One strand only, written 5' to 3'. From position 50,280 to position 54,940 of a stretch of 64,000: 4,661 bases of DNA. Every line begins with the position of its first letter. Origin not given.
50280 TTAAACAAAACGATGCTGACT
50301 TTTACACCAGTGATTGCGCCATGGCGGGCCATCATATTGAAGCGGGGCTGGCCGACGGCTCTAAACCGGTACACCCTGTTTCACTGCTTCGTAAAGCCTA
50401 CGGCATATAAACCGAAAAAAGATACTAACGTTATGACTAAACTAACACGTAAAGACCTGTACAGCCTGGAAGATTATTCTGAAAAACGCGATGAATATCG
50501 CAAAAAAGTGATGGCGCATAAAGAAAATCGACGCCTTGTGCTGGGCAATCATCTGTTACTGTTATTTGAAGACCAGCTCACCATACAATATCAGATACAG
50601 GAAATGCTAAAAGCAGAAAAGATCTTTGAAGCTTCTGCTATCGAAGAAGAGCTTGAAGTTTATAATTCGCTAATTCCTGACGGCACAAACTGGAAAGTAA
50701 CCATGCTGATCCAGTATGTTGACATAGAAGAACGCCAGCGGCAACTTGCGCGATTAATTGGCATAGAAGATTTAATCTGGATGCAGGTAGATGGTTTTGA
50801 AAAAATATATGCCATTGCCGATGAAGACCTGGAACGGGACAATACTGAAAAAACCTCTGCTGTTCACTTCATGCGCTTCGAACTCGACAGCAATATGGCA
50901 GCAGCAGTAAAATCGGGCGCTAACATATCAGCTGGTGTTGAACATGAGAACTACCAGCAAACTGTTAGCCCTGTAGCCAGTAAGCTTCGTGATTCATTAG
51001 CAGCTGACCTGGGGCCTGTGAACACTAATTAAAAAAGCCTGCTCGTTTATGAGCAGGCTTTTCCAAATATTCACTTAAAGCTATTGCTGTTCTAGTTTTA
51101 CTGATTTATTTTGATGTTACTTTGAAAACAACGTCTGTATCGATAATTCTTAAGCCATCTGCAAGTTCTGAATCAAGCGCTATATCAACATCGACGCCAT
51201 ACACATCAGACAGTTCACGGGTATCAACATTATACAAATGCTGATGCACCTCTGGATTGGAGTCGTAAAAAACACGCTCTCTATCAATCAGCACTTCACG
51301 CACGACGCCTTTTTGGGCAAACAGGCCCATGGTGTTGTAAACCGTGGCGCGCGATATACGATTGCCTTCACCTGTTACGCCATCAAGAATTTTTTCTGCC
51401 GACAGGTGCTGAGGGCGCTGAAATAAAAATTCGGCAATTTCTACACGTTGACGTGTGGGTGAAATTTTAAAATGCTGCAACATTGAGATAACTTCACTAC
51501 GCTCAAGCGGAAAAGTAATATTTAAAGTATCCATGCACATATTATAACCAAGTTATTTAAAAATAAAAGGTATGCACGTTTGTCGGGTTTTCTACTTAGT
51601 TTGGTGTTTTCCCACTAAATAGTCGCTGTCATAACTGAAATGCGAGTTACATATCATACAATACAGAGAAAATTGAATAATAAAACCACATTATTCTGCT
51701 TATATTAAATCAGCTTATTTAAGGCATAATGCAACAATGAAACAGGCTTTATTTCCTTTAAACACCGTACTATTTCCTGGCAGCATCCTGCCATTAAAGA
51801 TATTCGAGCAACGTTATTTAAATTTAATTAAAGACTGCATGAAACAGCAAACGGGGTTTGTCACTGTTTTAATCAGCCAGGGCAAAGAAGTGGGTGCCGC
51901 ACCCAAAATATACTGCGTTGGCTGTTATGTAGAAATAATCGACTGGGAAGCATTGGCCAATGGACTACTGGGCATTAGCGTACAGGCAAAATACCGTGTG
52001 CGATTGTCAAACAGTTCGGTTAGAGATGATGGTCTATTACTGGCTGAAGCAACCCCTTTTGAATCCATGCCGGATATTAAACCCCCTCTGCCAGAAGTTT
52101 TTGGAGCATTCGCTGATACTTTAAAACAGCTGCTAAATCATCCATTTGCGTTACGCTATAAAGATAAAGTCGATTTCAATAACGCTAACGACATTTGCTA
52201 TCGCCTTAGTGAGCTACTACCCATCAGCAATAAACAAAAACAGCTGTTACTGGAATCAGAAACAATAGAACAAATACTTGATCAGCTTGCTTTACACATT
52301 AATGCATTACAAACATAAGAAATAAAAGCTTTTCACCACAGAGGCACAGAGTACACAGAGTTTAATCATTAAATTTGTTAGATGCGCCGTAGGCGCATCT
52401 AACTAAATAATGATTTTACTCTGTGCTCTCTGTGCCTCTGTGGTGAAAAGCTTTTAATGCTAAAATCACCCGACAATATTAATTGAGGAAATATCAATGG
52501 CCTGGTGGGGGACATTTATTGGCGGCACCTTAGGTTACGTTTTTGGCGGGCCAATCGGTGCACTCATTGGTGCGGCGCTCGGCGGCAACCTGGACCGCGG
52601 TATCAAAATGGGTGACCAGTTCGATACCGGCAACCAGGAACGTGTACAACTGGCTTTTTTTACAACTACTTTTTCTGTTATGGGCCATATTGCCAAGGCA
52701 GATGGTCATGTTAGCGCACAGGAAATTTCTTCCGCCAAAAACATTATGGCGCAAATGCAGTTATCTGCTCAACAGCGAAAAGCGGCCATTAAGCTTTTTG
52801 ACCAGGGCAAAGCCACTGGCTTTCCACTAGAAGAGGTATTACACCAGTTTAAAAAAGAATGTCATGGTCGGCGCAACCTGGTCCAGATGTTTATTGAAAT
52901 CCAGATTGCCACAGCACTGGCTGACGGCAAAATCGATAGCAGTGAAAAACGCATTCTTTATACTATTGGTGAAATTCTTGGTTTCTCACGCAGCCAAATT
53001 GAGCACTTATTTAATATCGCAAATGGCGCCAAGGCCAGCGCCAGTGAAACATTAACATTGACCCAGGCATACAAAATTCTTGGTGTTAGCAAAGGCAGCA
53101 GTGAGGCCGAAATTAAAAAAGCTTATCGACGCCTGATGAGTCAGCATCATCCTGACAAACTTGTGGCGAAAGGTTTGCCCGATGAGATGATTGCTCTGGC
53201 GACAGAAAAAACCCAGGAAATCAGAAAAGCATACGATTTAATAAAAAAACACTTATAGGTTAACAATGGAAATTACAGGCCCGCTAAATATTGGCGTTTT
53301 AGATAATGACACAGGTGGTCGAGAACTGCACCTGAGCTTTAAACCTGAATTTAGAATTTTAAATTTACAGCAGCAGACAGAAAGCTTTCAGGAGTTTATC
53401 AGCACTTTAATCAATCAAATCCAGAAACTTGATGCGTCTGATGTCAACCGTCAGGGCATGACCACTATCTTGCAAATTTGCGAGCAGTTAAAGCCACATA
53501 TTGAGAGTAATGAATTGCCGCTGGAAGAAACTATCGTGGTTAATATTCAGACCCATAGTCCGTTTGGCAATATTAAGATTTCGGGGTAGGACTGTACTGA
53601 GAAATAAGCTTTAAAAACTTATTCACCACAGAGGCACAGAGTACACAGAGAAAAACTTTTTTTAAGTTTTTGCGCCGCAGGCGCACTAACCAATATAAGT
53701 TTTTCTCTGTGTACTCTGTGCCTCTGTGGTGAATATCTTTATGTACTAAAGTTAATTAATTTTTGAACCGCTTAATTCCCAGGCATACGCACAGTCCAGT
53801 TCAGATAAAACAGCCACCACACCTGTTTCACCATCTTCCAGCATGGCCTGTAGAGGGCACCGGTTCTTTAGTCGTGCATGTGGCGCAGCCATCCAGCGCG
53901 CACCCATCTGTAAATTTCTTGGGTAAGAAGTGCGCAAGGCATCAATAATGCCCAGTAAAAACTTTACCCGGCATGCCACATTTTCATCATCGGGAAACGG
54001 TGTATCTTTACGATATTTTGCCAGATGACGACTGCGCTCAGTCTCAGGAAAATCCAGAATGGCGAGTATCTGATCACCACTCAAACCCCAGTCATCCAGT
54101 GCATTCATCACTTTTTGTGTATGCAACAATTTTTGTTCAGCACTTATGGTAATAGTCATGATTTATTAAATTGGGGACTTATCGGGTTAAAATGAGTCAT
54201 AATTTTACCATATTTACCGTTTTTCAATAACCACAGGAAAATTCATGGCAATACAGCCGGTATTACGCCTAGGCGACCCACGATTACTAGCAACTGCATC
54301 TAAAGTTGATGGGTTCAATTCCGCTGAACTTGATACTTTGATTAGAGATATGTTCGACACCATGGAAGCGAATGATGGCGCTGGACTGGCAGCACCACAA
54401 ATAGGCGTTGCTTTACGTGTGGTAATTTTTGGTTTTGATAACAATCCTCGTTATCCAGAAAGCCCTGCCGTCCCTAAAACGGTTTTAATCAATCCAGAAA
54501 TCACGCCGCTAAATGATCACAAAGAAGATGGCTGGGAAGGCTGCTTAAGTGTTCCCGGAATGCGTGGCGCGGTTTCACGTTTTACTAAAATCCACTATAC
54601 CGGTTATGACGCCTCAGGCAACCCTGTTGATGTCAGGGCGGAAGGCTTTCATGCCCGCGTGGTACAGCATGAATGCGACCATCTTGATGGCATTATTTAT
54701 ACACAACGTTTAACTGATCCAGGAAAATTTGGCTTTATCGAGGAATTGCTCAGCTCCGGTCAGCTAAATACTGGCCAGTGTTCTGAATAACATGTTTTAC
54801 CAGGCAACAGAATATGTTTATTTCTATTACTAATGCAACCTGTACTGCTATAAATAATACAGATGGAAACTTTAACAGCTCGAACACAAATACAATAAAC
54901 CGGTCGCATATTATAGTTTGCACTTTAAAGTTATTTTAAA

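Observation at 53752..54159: DUF2384 (MbcA/ParS/Xre-RES antitoxin-type) gene with no toxin partner, next to a palindromic element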

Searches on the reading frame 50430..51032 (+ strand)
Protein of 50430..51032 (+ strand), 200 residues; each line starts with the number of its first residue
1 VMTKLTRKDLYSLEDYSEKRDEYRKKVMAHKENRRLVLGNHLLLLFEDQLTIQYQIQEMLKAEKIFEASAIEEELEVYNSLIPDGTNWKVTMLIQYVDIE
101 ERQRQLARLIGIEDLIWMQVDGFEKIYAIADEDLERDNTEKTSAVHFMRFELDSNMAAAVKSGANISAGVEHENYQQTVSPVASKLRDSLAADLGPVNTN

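Call 81: search_protein_families(library=pfam, proteins=[window:50430-51032:+], max_evalue=0.01)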
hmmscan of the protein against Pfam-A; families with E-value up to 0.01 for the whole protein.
window:50430-51032:+ (200 aa): 1 family
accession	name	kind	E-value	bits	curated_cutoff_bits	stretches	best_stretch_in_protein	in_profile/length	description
PF12007.14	DUF3501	-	4.2e-70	236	25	1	4-194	1-187/187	Protein of unknown function (DUF3501)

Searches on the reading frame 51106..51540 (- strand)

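Call 3: search_protein_families(library=pfam, proteins=[window:51106-51540:-], max_evalue=1)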
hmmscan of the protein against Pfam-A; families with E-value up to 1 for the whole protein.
window:51106-51540:- (144 aa): 4 families
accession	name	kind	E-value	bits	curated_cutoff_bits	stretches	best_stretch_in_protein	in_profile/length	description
PF01475.25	FUR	-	1.3e-15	58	23.1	1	29-117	7-97/121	Ferric uptake regulator family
PF16701.10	Ad_Cy_reg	-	0.022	15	28.6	1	47-134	4-88/186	Adenylate cyclase regulatory domain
PF13565.12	HTH_32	-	0.16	13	33.7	1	29-70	31-72/73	Homeodomain-like domain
PF03965.22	Penicillinase_R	-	0.19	12.5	22.6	1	31-90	4-61/115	Penicillinase repressor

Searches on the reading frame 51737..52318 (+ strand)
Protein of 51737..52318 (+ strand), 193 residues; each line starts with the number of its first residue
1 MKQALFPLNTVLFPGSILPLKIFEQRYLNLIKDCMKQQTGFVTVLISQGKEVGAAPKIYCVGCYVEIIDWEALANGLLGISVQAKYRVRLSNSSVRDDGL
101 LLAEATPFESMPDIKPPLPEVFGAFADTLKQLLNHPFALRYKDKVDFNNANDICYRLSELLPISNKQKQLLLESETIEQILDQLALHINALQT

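Call 3: search_protein_families(library=pfam, proteins=[window:51737-52318:+], max_evalue=1)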
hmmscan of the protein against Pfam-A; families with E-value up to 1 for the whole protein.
window:51737-52318:+ (193 aa): 1 family
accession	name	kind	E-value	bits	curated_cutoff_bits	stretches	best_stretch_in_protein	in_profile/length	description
PF02190.22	LON_substr_bdg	-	1.7e-25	90.6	28.7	1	5-185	4-195/200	ATP-dependent protease La (LON) substrate-binding domain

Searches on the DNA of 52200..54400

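Call 71: search_rna_families(source=window, start=52200, end=54400, threshold=evalue, max_evalue=1)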
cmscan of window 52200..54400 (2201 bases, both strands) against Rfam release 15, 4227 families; matches with E-value up to 1: 20.
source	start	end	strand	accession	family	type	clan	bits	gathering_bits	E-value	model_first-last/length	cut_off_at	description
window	53620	53735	-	RF04128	MIR8562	Gene; miRNA;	-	48.3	211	4.7e-07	1-242/242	no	MIR8562 microRNA precursor family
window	53620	53735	+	RF03457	MIR173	Gene; miRNA;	-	39.1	70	5.4e-06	1-102/102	no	MIR173 microRNA precursor family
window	52327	52452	+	RF03457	MIR173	Gene; miRNA;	-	38.7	70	7e-06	1-102/102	no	MIR173 microRNA precursor family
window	52327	52452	-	RF03457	MIR173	Gene; miRNA;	-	38.3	70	8.8e-06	1-102/102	no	MIR173 microRNA precursor family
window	53627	53730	+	RF03967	mir-1270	Gene; miRNA;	-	38.2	90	3.7e-06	1-83/83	no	mir-1270 microRNA precursor family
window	53621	53734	+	RF03573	mir-1954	Gene; miRNA;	-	38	99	3e-06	1-82/82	no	mir-1954 microRNA precursor family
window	53625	53730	+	RF00073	MIR156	Gene; miRNA;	-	38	62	1e-05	1-88/88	no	mir-156 microRNA precursor family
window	53625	53728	-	RF03967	mir-1270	Gene; miRNA;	-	37.4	90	6.3e-06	1-83/83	no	mir-1270 microRNA precursor family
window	52321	52456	-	RF00908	MIR529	Gene; miRNA;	-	36.9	75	2.3e-06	1-131/131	no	MIR529 microRNA precursor family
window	53597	53754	+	RF01911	MIR2118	Gene; miRNA;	-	36.9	85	5.8e-05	1-170/170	no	MIR2118 microRNA precursor family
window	52350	52429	+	RF04205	MIR2606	Gene; miRNA;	-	28.3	139.7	0.17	1-165/165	no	MIR2606 microRNA precursor family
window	52335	52444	+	RF00073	MIR156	Gene; miRNA;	-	27.4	62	0.0077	1-88/88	no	mir-156 microRNA precursor family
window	53631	53724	-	RF03457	MIR173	Gene; miRNA;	-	26.3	70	0.016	1-102/102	no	MIR173 microRNA precursor family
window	53620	53735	+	RF02244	mir-785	Gene; miRNA;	-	25.6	62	0.018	1-90/90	no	mir-785 microRNA precursor family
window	52347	52432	+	RF04146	mir-4742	Gene; miRNA;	-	25.3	85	0.11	1-85/85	no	mir-4742 microRNA precursor family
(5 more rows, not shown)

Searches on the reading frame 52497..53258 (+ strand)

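Call 3: search_protein_families(library=pfam, proteins=[window:52497-53258:+], max_evalue=1)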
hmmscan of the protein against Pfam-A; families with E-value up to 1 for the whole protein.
window:52497-53258:+ (253 aa): 12 families
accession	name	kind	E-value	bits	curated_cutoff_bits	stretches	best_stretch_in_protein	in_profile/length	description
PF05099.18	TerB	-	2.1e-18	67.1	24.4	1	58-169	4-114/118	Tellurite resistance protein TerB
PF00226.36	DnaJ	-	5.5e-14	52.4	27.8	1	191-250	2-54/63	DnaJ domain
PF04391.17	DUF533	-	0.00022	21.3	29.6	2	62-95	77-110/178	Protein of unknown function (DUF533)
PF13488.11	Gly-zipper_Omp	-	0.0033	17.8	25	1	2-30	3-32/46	Glycine zipper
PF13436.11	Gly-zipper_OmpA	-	0.022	15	27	1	4-30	6-37/44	Glycine-zipper domain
PF13441.11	Gly-zipper_YMGG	-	0.022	14.9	28.9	1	5-30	10-36/45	YMGG-like Gly-zipper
PF03656.18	Pam16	-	0.049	14.1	30.3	1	178-214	47-83/127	Pam16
PF13446.11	RPT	-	0.094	13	28.2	1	187-216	1-30/59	A repeated domain in UCH-protein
PF08587.17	UBA_2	-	0.099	13.1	23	0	233-250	23-43/45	Ubiquitin associated domain (UBA)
PF06897.17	DUF1269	-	0.12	13.2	26.9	1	2-39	1-39/100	Protein of unknown function (DUF1269)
PF21724.2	DUF6861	-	0.72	9.7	28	0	3-32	48-76/194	Family of unknown function (DUF6861)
PF04306.18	DUF456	-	0.8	10.4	29.4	0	3-29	64-90/139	Protein of unknown function (DUF456)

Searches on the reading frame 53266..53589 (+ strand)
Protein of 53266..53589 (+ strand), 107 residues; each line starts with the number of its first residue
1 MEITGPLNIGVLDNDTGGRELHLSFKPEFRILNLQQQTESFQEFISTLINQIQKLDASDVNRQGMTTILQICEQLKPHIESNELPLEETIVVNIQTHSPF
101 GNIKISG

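Call 3: search_protein_families(library=pfam, proteins=[window:53266-53589:+], max_evalue=1)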
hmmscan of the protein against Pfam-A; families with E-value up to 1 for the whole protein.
window:53266-53589:+ (107 aa): 1 family
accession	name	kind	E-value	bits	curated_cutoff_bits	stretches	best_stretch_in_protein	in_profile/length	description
PF20640.2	Rrn6_HB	-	0.05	14.2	26.4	1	35-80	56-102/192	Rrn6, helical bundle domain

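Call 4: search_protein_families(library=ncbifam, proteins=[window:53266-53589:+], max_evalue=1)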
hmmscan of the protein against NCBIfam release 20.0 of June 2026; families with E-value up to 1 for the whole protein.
window:53266-53589:+ (107 aa): 0 families

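Call 82: search_protein_families(library=padloc, proteins=[window:53266-53589:+], max_evalue=0.01)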
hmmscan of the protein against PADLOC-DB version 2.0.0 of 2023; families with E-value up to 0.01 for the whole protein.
window:53266-53589:+ (107 aa): 0 families
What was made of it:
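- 53266..53589 (+): orf107, a conserved hypothetical gene lying 8 bp after djlA and convergent with the DUF2384 gene. It is not a toxin relic. No Pfam, NCBIfam or PADLOC hit (calls 3, 4, 82).
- No PADLOC hit (call 82).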

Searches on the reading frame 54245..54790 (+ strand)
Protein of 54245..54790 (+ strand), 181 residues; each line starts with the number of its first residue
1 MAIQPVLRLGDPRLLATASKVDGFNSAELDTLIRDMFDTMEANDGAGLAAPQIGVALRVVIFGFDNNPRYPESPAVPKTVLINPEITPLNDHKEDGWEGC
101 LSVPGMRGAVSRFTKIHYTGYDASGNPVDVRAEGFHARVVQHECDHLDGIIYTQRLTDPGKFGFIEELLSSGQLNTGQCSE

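Call 3: search_protein_families(library=pfam, proteins=[window:54245-54790:+], max_evalue=1)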
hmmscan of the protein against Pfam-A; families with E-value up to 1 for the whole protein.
window:54245-54790:+ (181 aa): 1 family
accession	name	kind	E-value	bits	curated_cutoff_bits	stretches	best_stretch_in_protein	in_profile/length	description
PF01327.26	Pep_deformylase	-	2e-51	174.1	22.8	1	4-159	2-153/156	Polypeptide deformylase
